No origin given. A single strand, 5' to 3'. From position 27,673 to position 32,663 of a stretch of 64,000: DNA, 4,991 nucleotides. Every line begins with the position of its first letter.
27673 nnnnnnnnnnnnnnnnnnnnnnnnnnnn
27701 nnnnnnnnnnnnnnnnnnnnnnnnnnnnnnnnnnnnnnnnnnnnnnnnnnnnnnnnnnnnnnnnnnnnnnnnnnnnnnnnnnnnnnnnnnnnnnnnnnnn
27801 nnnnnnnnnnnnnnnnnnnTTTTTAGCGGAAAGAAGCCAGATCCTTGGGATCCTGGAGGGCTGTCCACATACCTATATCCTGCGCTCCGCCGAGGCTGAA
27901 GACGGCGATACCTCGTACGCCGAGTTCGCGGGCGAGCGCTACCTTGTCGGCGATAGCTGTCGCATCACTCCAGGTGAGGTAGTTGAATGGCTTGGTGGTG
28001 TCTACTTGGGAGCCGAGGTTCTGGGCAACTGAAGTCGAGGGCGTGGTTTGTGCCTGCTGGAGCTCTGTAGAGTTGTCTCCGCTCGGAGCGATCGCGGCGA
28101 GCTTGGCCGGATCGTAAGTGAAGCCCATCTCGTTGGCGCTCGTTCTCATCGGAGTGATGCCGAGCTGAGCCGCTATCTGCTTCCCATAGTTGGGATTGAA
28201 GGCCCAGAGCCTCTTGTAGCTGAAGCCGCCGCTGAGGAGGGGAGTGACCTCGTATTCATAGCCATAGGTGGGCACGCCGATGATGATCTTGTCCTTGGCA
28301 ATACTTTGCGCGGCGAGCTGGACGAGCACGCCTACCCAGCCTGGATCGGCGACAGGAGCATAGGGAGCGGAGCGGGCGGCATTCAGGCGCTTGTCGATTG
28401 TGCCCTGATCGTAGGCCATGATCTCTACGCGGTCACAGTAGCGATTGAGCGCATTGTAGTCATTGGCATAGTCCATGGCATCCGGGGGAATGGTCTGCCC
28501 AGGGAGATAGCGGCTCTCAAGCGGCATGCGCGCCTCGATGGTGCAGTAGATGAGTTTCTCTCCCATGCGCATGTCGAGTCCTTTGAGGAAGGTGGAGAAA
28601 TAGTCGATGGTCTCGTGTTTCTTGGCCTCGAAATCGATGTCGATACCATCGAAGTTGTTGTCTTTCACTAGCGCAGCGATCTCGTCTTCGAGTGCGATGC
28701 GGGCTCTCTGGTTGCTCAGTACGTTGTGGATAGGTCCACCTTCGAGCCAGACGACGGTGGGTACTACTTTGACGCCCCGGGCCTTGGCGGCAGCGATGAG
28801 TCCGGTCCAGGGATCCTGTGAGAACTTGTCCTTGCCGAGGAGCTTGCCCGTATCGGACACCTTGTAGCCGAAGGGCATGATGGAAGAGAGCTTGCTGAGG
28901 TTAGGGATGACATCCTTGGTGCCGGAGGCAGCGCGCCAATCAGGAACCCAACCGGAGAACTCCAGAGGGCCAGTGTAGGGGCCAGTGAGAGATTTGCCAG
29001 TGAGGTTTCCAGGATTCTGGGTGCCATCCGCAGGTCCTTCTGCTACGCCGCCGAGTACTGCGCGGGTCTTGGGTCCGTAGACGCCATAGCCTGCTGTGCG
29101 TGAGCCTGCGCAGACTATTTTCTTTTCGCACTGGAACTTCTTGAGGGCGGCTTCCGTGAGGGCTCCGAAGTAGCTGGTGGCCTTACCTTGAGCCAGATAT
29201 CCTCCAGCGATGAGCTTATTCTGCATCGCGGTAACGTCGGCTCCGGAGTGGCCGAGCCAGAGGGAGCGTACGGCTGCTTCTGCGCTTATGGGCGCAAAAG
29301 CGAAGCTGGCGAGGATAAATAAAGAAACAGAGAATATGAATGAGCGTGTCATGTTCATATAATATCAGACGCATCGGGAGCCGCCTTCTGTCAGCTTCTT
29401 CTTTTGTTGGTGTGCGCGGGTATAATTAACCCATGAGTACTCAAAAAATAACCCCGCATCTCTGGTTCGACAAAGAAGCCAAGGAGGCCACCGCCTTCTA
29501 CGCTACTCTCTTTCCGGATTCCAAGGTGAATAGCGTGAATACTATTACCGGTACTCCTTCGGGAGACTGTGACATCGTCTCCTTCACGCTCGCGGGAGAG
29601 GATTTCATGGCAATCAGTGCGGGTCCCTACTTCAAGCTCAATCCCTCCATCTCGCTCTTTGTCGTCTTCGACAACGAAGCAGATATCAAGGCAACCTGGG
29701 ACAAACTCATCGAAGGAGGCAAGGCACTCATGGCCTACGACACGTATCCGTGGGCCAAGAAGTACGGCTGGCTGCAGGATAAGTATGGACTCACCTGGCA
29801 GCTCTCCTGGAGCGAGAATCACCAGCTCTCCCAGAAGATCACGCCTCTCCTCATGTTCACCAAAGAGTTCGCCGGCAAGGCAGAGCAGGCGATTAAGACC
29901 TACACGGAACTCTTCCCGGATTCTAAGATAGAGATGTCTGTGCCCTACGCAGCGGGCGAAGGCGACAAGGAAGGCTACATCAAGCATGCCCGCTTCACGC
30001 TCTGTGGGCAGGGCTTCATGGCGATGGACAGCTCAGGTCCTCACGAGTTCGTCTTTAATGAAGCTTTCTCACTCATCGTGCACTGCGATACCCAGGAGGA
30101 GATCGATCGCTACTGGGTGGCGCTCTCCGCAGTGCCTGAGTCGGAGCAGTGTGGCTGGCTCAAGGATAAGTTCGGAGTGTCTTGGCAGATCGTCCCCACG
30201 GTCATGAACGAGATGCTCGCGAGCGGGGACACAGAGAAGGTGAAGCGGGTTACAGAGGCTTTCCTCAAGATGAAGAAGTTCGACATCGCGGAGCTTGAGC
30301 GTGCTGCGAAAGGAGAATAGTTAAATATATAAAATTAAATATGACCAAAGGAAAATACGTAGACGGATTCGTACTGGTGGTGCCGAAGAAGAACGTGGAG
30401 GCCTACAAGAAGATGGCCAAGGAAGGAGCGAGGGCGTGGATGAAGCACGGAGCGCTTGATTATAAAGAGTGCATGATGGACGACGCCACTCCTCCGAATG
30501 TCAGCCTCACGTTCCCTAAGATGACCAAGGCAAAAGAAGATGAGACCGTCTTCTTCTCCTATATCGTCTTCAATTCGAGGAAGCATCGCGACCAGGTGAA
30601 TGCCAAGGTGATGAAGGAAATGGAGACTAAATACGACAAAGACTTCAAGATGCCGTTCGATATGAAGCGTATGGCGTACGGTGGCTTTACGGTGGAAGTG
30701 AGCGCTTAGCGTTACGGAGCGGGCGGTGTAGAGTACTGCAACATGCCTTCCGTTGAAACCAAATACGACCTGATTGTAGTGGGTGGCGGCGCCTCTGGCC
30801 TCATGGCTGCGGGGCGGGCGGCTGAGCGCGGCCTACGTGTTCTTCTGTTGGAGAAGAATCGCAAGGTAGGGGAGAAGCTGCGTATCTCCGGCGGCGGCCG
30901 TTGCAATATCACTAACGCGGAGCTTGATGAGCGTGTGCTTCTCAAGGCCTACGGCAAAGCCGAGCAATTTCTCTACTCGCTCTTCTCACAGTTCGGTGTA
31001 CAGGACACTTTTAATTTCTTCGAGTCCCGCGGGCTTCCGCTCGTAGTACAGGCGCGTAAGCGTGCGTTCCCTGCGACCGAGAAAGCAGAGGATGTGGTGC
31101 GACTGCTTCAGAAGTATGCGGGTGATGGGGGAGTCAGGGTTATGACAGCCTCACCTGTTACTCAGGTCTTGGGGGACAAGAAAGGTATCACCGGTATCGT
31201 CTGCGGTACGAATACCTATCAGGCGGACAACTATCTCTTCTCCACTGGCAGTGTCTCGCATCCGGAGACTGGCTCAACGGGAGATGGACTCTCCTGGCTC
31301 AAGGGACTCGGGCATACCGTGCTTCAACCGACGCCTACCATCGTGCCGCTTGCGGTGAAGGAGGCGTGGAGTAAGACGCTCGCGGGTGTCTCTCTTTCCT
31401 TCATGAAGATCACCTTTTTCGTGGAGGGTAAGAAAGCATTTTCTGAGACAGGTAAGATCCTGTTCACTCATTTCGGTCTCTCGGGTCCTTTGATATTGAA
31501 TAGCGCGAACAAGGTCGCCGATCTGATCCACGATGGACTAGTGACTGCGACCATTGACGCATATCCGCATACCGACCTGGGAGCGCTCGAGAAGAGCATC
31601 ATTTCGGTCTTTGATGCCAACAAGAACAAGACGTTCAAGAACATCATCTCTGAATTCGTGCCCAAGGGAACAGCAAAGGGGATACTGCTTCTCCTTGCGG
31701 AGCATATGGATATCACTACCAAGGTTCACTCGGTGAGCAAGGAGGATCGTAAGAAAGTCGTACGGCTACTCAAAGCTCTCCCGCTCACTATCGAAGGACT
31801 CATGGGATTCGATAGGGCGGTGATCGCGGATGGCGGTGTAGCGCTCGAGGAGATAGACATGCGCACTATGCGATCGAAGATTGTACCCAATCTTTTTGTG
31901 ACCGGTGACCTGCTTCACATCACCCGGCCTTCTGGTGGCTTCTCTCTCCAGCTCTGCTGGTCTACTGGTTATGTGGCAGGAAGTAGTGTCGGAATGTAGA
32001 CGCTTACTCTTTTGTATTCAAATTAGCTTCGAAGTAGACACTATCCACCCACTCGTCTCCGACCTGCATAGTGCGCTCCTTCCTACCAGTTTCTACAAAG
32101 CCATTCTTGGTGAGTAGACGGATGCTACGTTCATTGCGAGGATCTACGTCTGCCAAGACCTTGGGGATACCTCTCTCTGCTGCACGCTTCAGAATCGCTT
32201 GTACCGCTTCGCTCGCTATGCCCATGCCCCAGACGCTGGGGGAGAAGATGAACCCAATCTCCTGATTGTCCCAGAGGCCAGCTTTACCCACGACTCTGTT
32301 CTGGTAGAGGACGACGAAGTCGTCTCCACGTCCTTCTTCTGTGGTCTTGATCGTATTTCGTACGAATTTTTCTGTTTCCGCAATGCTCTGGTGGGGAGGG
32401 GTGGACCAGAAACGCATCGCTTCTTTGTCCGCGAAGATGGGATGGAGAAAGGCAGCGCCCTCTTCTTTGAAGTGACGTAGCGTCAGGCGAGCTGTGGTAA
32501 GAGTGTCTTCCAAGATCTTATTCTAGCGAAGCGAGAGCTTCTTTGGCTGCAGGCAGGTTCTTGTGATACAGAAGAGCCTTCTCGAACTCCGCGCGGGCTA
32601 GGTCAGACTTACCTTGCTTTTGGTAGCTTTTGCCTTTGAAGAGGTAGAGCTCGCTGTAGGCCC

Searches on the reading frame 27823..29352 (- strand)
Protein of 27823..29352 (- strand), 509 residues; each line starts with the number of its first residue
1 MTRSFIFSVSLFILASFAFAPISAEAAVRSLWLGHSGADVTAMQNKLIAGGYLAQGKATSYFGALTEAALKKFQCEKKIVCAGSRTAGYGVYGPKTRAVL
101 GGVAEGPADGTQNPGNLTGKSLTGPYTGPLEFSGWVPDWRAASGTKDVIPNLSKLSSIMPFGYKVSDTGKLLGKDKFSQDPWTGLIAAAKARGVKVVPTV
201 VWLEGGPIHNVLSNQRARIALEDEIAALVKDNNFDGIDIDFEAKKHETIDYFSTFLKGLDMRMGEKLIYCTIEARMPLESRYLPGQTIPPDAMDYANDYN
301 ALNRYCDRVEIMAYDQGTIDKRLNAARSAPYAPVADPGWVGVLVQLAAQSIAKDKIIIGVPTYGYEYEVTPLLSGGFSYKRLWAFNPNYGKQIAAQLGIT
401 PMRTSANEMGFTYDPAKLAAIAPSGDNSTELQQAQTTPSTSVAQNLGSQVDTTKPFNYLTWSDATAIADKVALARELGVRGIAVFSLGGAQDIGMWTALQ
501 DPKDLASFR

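Call 68: search_protein_families(library=pfam, max_evalue=0.00001, proteins=[window:27823-29352:-])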
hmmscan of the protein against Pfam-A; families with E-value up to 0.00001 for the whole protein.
window:27823-29352:- (509 aa): 2 families
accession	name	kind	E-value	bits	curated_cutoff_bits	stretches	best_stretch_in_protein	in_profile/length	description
PF00704.34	Glyco_hydro_18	-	7.6e-21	75.5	29.6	1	202-488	74-315/317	Glycosyl hydrolases family 18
PF01471.23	PG_binding_1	-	1.9e-08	34.8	23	1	36-74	1-38/57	Putative peptidoglycan binding domain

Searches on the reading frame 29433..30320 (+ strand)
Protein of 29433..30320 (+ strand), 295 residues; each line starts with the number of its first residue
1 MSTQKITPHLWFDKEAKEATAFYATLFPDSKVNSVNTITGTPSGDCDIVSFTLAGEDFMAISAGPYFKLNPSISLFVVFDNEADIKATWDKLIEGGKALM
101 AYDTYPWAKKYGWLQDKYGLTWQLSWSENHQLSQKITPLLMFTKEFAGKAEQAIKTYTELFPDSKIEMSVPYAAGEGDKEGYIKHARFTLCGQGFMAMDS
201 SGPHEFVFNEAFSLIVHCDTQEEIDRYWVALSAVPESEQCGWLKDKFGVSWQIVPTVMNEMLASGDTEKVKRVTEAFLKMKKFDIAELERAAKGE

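Call 12: search_protein_families(library=pfam, proteins=[window:29433-30320:+])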
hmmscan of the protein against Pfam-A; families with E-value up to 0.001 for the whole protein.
window:29433-30320:+ (295 aa): 2 families
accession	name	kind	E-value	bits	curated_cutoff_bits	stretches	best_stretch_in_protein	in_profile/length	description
PF06983.19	3-dmu-9_3-mt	-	3.1e-73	244.2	24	2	134-254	1-116/116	3-demethylubiquinone-9 3-methyltransferase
PF00903.31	Glyoxalase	-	0.00079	20.2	20.6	0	72-124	68-121/121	Glyoxalase/Bleomycin resistance protein/Dioxygenase superfamily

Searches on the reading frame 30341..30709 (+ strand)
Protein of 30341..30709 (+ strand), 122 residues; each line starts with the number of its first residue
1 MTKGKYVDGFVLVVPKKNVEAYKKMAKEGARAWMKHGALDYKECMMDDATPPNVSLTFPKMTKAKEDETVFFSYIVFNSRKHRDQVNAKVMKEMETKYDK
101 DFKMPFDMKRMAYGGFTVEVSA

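Call 12: search_protein_families(library=pfam, proteins=[window:30341-30709:+])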
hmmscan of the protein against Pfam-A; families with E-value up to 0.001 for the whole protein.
window:30341-30709:+ (122 aa): 1 family
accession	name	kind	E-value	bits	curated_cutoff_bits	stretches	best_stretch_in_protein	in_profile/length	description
PF07237.17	DUF1428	-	7.9e-32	110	27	1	5-108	1-102/102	Protein of unknown function (DUF1428)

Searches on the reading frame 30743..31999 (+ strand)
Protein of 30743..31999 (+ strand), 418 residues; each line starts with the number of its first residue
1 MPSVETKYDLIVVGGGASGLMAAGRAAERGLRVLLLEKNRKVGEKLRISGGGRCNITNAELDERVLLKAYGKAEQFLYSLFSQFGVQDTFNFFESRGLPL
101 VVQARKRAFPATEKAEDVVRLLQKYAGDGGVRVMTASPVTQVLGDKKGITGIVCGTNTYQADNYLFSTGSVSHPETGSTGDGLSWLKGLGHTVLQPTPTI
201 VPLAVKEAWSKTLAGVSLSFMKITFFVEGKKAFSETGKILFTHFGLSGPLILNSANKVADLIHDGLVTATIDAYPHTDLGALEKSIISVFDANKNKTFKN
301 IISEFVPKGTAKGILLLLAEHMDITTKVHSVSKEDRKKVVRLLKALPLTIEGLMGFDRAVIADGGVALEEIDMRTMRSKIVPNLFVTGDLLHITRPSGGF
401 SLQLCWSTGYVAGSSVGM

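Call 68: search_protein_families(library=pfam, max_evalue=0.00001, proteins=[window:30743-31999:+])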
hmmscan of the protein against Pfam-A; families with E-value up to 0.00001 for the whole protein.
window:30743-31999:+ (418 aa): 9 families
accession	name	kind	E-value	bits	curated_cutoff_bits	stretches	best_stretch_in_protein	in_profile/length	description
PF03486.20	HI0933_like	-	2.9e-73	246.8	50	1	9-414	2-243/244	HI0933-like protein Rossmann domain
PF22780.1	HI0933_like_1st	-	1.6e-28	100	27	1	198-360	2-164/165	HI0933-like protein barrel and H2TH domain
PF00890.30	FAD_binding_2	-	2e-11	44.2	20.4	1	9-60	1-52/414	FAD binding domain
PF12831.13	FAD_oxidored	-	1.9e-09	37.8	27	1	9-159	1-135/416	FAD dependent oxidoreductase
PF01266.30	DAO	-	5e-09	36.6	27.9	1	9-43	1-35/353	FAD dependent oxidoreductase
PF13738.12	Pyr_redox_3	-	2.8e-08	33.8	30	0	89-176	51-140/305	Pyridine nucleotide-disulphide oxidoreductase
PF07992.20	Pyr_redox_2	-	1.6e-07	31.5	26.1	0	8-171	1-110/291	Pyridine nucleotide-disulphide oxidoreductase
PF13450.12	NAD_binding_8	-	5.2e-07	30.3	21.9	1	12-43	1-32/68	NAD(P)-binding Rossmann-like domain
PF00070.33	Pyr_redox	-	4.4e-06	27.6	22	0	10-43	2-35/82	Pyridine nucleotide-disulphide oxidoreductase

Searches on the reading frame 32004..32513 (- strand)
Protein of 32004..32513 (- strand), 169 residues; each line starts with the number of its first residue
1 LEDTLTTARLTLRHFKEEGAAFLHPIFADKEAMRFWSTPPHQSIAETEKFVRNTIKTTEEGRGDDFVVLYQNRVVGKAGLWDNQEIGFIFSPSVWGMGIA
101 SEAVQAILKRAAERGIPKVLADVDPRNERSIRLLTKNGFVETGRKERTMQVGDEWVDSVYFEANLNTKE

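Call 68: search_protein_families(library=pfam, max_evalue=0.00001, proteins=[window:32004-32417:-])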
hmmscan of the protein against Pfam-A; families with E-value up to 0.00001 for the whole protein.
window:32004-32417:- (137 aa): 2 families
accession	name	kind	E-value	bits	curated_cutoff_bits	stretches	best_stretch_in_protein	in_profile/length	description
PF13302.13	Acetyltransf_3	-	9.3e-20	72.2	25.4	1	1-108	25-138/138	Acetyltransferase (GNAT) domain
PF00583.31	Acetyltransf_1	-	4.3e-14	53.2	20.7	1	19-107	21-116/116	Acetyltransferase (GNAT) family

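Call 74: search_protein_families(library=pfam, max_evalue=0.001, proteins=[window:32004-32513:-])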
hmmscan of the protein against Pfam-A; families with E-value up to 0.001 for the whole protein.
window:32004-32513:- (169 aa): 5 families
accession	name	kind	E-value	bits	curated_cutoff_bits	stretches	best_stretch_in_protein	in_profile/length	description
PF13302.13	Acetyltransf_3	-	2.9e-26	93.2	25.4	1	9-140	1-138/138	Acetyltransferase (GNAT) domain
PF00583.31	Acetyltransf_1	-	3.5e-14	53.5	20.7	1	36-139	7-116/116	Acetyltransferase (GNAT) family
PF08445.16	FR47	-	0.00011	22.6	22.1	1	91-143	30-81/86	FR47-like protein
PF13508.13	Acetyltransf_7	-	0.00012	22.9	27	1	66-141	5-84/84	Acetyltransferase (GNAT) domain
PF13420.13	Acetyltransf_4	-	0.00044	20.7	24.3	1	26-159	15-154/155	Acetyltransferase (GNAT) domain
